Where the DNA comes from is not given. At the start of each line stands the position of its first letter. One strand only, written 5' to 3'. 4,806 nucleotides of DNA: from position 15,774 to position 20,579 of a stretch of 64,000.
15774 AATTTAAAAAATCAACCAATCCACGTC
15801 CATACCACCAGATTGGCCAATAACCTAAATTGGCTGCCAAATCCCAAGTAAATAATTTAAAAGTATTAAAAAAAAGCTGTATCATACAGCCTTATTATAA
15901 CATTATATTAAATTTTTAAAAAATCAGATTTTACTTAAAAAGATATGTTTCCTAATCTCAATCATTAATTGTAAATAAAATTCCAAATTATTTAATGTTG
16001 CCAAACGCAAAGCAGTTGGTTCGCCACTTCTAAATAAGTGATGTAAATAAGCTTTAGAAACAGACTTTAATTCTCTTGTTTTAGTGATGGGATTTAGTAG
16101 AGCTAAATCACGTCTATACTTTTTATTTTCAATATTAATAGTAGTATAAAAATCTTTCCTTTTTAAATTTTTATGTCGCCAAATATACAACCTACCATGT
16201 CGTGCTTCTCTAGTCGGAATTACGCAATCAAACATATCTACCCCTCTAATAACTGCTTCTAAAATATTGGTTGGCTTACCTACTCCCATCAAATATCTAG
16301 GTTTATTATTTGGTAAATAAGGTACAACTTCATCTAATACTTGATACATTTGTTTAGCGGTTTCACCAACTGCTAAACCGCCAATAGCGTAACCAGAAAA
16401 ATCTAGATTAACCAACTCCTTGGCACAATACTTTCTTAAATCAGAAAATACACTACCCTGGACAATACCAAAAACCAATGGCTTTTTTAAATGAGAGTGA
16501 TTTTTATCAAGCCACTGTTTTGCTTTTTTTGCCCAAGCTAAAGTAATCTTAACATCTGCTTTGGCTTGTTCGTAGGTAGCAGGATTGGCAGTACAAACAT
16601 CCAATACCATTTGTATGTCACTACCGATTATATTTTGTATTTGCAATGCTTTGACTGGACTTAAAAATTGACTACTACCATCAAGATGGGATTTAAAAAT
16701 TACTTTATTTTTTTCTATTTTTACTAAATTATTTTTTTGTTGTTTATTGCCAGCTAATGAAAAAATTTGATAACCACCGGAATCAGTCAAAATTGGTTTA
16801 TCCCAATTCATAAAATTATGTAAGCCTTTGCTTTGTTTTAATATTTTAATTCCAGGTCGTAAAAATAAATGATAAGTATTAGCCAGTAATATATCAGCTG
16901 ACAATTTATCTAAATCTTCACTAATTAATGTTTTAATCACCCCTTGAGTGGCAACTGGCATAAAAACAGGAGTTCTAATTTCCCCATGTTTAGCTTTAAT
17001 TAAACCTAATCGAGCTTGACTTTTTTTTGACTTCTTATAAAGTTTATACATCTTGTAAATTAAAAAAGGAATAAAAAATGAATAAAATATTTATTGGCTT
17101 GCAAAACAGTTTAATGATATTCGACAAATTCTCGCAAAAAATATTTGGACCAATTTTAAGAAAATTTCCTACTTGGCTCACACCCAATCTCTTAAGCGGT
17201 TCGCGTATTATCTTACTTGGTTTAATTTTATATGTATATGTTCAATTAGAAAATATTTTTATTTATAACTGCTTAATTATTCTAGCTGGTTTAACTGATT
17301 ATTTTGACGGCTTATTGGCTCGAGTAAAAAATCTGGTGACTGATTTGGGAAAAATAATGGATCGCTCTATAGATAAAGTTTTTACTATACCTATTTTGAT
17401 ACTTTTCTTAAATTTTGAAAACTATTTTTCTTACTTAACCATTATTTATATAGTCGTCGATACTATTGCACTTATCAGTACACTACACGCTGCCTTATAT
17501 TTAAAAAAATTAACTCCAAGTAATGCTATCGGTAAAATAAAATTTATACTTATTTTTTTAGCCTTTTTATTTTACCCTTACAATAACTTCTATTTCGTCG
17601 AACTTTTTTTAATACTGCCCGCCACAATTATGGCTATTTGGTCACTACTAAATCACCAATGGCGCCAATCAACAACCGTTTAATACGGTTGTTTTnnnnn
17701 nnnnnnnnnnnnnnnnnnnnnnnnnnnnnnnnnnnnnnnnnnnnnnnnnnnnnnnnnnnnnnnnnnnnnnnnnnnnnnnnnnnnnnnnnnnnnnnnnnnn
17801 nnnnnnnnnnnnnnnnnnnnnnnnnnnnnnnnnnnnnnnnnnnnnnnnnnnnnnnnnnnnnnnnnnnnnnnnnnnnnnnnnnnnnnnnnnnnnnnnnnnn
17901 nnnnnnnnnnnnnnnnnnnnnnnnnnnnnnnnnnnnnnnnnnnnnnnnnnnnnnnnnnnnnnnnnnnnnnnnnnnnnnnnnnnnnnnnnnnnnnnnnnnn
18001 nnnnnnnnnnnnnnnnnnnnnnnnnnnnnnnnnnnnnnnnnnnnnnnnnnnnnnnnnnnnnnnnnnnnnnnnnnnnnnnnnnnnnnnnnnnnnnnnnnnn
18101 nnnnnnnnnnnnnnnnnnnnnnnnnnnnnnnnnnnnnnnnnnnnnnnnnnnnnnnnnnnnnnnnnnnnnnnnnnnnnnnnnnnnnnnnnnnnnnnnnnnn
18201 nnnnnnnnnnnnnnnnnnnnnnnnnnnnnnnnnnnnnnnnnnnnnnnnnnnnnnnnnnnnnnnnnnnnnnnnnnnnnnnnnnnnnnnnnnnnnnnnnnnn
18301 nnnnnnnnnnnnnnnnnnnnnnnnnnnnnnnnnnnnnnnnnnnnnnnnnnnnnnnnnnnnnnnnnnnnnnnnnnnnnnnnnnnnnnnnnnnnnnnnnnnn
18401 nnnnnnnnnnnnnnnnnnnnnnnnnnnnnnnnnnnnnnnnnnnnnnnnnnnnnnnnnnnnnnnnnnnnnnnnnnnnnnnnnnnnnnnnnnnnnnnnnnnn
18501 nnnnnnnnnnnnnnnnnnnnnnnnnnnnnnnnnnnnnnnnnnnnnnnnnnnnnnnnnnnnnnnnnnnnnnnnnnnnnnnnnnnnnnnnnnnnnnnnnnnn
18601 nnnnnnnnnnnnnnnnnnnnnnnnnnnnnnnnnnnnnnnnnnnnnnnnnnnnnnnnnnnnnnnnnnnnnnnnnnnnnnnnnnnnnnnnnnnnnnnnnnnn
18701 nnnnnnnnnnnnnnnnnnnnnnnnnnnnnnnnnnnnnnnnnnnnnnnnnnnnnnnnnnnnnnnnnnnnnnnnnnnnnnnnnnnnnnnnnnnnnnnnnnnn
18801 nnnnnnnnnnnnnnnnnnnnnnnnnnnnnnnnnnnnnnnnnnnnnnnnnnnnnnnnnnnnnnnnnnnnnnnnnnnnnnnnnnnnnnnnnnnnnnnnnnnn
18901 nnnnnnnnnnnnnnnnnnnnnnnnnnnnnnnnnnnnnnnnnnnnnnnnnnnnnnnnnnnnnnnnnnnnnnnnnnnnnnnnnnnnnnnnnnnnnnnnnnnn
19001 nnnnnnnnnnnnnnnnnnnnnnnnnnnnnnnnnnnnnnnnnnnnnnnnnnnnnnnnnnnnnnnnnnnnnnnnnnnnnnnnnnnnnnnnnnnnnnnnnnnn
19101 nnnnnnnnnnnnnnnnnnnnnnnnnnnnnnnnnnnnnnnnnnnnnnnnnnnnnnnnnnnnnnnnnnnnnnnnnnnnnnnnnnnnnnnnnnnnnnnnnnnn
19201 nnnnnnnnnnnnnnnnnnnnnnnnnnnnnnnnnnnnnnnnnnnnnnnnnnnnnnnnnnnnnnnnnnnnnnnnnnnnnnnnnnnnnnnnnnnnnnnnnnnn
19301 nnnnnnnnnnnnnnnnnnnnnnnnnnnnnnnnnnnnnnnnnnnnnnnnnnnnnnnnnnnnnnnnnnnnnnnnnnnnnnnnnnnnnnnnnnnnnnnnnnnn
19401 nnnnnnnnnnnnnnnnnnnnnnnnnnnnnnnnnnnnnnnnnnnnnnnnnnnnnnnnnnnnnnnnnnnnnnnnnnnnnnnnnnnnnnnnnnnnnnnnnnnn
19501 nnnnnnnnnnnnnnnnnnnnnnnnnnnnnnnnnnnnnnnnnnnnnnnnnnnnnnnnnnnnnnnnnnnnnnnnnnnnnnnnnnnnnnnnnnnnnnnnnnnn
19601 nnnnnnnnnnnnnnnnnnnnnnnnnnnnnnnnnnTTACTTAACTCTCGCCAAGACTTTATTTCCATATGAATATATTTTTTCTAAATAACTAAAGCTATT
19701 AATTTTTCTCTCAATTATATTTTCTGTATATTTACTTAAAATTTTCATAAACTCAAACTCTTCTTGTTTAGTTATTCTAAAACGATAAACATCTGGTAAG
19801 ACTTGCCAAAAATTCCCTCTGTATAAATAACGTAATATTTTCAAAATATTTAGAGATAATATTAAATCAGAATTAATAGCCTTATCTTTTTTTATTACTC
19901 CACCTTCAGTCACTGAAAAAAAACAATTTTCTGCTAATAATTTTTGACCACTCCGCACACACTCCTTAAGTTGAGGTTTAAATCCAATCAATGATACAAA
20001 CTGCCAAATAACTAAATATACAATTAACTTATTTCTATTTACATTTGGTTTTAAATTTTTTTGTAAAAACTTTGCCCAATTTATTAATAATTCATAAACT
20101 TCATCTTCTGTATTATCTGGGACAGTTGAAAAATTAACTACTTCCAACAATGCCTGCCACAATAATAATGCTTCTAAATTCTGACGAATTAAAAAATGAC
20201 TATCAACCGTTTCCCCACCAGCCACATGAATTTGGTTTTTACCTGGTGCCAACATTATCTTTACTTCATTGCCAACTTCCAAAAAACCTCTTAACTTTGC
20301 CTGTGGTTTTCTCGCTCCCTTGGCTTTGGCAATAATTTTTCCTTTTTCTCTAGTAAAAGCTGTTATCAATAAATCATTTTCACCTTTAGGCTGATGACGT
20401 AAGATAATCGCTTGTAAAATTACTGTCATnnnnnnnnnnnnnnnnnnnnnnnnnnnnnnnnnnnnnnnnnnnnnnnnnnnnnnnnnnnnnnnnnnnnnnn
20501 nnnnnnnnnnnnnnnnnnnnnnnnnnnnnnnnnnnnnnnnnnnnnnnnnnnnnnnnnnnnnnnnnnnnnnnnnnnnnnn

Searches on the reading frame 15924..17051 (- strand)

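Call 51: search_protein_families(library=pfam, proteins=[window:15924-17051:-], max_evalue=0.001)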
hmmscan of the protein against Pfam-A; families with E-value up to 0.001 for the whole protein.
window:15924-17051:- (375 aa): 1 family
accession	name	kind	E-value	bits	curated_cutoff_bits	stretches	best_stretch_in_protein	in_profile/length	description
PF01702.25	TGT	-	4.4e-127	424.5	26.3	1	12-370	2-339/357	Queuine tRNA-ribosyltransferase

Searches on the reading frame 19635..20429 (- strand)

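Call 30: search_protein_families(library=pfam, proteins=[window:19635-20429:-], max_evalue=0.01)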
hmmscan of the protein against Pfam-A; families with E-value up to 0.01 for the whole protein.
window:19635-20429:- (264 aa): 2 families
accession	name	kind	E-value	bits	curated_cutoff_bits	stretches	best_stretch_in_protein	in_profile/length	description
PF11967.14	RecO_N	-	1.7e-15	57.3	27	1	1-66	1-68/80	Recombination protein O N terminal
PF02565.21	RecO_C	-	3.9e-11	43.4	22.1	1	82-245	1-155/157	Recombination protein O C terminal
